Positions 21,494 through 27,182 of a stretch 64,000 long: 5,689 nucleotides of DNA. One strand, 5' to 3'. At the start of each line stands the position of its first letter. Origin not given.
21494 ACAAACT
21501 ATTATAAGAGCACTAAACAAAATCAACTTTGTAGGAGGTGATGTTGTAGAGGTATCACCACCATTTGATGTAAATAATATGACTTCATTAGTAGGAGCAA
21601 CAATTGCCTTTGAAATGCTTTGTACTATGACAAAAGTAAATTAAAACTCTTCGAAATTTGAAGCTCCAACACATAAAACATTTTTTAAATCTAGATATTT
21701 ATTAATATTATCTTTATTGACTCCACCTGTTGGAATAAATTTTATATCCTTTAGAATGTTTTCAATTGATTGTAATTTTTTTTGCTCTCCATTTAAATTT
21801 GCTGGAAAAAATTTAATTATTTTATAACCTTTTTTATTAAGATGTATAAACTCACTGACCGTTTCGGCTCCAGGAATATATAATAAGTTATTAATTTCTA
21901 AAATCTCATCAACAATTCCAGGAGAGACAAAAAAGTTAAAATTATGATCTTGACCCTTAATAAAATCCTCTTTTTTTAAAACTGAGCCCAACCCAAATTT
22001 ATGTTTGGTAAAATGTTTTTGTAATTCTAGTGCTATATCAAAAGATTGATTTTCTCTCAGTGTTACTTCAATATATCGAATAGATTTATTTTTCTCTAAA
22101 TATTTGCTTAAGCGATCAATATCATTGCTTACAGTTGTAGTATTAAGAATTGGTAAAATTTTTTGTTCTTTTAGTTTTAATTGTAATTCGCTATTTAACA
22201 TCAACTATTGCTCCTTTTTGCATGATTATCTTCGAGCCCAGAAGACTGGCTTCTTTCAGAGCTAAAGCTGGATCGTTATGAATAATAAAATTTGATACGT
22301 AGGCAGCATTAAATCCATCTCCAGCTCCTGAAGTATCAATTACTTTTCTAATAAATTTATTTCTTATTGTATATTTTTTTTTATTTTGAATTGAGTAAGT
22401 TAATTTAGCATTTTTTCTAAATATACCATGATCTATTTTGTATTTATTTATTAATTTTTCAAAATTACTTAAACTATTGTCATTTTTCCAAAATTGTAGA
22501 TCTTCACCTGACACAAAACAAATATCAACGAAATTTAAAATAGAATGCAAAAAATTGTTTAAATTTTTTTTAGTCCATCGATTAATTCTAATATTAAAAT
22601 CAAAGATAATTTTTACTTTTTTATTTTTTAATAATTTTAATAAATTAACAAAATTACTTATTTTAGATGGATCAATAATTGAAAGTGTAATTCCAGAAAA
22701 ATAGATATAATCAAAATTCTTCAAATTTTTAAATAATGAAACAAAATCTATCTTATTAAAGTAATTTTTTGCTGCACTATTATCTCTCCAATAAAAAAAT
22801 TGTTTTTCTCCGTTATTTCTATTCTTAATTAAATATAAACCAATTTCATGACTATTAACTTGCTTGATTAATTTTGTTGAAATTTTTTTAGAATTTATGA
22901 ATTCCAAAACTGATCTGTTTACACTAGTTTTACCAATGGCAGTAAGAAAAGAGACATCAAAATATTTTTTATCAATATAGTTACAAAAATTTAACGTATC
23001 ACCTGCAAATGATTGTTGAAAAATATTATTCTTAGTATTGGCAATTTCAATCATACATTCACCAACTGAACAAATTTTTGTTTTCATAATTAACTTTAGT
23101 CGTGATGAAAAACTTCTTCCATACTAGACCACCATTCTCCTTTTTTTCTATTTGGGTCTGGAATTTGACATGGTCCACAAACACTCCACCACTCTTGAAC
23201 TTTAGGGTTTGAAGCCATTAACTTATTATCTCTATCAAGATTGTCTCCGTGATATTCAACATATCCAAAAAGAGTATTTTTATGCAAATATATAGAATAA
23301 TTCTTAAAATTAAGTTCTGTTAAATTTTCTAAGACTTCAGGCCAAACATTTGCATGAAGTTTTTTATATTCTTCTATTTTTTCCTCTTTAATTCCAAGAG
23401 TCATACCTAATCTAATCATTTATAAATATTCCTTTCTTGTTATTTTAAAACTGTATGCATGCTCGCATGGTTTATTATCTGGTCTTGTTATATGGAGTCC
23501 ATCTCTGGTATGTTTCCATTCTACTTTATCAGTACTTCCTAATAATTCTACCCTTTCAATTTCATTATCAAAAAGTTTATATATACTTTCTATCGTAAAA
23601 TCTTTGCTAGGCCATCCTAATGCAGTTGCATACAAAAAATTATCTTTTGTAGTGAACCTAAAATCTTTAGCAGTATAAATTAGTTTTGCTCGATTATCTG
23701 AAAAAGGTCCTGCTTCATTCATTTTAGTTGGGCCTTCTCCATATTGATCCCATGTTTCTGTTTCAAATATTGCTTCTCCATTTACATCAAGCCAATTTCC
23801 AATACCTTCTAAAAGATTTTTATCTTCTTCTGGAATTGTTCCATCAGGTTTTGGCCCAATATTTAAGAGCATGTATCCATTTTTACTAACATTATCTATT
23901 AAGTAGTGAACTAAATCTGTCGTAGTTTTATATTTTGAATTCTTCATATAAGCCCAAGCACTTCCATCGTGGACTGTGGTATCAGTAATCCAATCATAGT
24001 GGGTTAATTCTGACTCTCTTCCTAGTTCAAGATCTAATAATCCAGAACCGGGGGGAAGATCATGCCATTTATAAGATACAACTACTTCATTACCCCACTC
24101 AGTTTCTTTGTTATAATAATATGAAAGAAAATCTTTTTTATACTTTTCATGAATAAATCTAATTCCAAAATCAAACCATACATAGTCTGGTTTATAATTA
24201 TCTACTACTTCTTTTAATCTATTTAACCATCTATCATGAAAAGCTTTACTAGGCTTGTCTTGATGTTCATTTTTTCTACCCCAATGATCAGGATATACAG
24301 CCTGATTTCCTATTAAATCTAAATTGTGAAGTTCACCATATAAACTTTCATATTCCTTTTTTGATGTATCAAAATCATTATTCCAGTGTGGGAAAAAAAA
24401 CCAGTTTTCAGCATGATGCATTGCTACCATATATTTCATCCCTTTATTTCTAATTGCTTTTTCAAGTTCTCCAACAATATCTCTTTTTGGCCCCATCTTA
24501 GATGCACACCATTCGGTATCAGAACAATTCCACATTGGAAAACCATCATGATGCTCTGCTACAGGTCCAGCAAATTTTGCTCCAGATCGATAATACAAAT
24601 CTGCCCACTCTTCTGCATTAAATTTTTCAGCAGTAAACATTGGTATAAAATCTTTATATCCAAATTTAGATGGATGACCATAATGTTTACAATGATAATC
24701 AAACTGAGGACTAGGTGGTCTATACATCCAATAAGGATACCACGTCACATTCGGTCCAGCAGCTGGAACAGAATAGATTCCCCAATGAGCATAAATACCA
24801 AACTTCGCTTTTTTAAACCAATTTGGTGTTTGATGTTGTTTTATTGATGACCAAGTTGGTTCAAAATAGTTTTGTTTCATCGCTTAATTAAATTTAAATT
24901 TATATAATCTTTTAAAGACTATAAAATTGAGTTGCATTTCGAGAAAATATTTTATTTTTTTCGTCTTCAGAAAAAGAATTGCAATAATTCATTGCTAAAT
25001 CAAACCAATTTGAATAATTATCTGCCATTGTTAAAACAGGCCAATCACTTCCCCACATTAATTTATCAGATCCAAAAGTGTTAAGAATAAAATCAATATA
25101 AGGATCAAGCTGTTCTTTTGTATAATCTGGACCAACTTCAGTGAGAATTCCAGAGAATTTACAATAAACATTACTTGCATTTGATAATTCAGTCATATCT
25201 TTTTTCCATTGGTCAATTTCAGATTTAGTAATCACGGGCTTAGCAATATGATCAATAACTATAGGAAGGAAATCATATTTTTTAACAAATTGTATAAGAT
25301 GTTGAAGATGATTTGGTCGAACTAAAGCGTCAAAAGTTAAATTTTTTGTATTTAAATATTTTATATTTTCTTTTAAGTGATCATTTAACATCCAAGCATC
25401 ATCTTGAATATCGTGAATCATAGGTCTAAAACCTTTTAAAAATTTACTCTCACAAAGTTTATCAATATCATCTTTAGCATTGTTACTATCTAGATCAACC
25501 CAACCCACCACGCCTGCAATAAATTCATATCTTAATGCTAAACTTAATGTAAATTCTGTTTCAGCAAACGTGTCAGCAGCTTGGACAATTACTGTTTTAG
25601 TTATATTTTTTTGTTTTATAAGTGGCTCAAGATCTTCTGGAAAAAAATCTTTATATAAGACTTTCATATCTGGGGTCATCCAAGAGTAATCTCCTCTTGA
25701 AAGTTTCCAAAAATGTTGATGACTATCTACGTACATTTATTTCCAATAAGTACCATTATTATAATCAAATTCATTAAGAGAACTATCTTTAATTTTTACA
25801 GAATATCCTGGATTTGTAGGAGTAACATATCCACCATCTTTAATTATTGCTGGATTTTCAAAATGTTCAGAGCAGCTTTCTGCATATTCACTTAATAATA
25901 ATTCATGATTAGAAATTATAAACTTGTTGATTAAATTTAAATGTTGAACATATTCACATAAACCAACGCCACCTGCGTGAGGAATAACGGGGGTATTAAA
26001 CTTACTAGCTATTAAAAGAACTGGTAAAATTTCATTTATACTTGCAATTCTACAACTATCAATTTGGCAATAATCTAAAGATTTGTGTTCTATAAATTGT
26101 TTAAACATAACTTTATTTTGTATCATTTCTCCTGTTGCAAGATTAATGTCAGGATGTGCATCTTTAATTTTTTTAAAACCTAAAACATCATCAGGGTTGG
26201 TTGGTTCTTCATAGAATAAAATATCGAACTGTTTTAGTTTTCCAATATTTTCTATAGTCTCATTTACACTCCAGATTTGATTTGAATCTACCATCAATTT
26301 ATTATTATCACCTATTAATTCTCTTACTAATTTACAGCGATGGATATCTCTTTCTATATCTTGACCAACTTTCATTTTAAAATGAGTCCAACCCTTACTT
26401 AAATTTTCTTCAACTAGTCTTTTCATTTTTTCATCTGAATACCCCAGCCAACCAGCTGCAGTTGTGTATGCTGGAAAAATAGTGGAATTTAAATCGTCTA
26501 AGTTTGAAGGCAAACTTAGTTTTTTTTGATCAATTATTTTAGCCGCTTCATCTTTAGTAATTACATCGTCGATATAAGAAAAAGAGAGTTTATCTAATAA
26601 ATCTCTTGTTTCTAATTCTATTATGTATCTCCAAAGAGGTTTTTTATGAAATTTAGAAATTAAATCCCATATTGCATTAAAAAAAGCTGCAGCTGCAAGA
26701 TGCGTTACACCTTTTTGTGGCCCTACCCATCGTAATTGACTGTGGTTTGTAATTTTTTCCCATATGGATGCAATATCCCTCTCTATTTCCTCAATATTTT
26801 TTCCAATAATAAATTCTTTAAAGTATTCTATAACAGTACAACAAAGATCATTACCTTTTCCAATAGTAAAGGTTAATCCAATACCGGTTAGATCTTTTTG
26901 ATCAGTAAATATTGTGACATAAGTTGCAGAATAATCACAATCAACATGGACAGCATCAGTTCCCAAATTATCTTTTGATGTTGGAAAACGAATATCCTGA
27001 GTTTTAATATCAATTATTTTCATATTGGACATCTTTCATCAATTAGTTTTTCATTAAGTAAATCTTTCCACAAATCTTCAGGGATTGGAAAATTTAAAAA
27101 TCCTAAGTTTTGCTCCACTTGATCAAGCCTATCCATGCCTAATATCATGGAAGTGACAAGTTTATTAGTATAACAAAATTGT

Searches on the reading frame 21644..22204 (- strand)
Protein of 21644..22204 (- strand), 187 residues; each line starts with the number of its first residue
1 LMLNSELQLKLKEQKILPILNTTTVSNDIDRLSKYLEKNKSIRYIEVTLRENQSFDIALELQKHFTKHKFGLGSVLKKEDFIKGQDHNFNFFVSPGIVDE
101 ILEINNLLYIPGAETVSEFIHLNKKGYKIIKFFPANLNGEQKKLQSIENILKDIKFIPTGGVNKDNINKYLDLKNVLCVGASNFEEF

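Call 51: search_protein_families(library=pfam, proteins=[window:21644-22204:-], max_evalue=0.0001)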
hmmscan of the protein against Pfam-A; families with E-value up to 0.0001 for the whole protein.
window:21644-22204:- (187 aa): 1 family
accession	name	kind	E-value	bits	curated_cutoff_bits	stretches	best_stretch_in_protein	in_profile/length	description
PF01081.25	Aldolase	-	2.2e-32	112.5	27.8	1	10-184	4-179/196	KDPG and KHG aldolase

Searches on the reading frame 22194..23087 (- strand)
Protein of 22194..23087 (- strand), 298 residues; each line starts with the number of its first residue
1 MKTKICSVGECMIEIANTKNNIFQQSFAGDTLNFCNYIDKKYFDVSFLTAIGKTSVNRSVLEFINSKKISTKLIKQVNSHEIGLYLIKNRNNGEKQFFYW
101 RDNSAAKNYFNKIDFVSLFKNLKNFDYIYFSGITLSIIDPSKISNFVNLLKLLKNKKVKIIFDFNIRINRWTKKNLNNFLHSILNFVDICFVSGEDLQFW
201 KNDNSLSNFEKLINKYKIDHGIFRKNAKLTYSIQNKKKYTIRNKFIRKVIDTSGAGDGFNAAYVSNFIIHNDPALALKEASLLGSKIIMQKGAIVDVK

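Call 51: search_protein_families(library=pfam, proteins=[window:22194-23087:-], max_evalue=0.0001)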
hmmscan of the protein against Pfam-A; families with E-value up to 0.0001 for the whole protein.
window:22194-23087:- (298 aa): 1 family
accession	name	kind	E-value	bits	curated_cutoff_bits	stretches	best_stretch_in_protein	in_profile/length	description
PF00294.29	PfkB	-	5.5e-33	115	25.8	1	2-295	1-297/302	pfkB family carbohydrate kinase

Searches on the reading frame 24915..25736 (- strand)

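Call 17: search_protein_families(library=ncbifam, proteins=[window:24915-25736:-], max_evalue=1e-10)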
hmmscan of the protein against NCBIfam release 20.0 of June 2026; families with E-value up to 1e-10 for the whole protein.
window:24915-25736:- (274 aa): 1 family
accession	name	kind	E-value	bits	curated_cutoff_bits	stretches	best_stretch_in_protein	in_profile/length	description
NF052480.1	FuconLaconase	equivalog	1.1e-64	218.9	400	1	2-274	2-286/287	L-fucono-1,5-lactonase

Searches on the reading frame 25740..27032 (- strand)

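Call 17: search_protein_families(library=ncbifam, proteins=[window:25740-27032:-], max_evalue=1e-10)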
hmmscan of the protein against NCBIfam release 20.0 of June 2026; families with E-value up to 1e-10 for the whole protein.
window:25740-27032:- (431 aa): 9 families
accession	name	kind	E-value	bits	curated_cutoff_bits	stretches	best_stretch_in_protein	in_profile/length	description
NF047820.1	TalGalacDh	equivalog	5.5e-33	114.4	500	1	187-416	139-358/371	L-talarate/galactarate dehydratase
NF040866.1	AraD_Arch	equivalog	1.4e-29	103.3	650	1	201-422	150-369/372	arabinonate dehydratase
NF040790.2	glucon_galact_dh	equivalog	4.1e-23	81.8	750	1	224-425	172-372/390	bifunctional D-gluconate/D-galactonate dehydratase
NF010624.0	PRK14017.1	equivalog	1.8e-18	66.8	311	1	203-426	128-364/382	galactonate dehydratase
NF011968.0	PRK15440.1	equivalog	9.6e-18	64.2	393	1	224-357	190-324/395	L-rhamnonate dehydratase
NF043051.1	ManoateDhtManD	equivalog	3.5e-15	55.7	550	1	38-427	17-388/403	D-mannonate dehydratase ManD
NF011654.0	PRK15072.1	subfamily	8.7e-15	54.5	430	1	38-426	17-388/404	D-galactonate dehydratase family protein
NF041118.1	A_G_epim_Thtga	equivalog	2.4e-11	43.4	500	1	204-337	143-275/341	L-Ala-D/L-Glu epimerase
NF002782.0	PRK02901.1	equivalog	7.9e-11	41.5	288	0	201-307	91-197/328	o-succinylbenzoate synthase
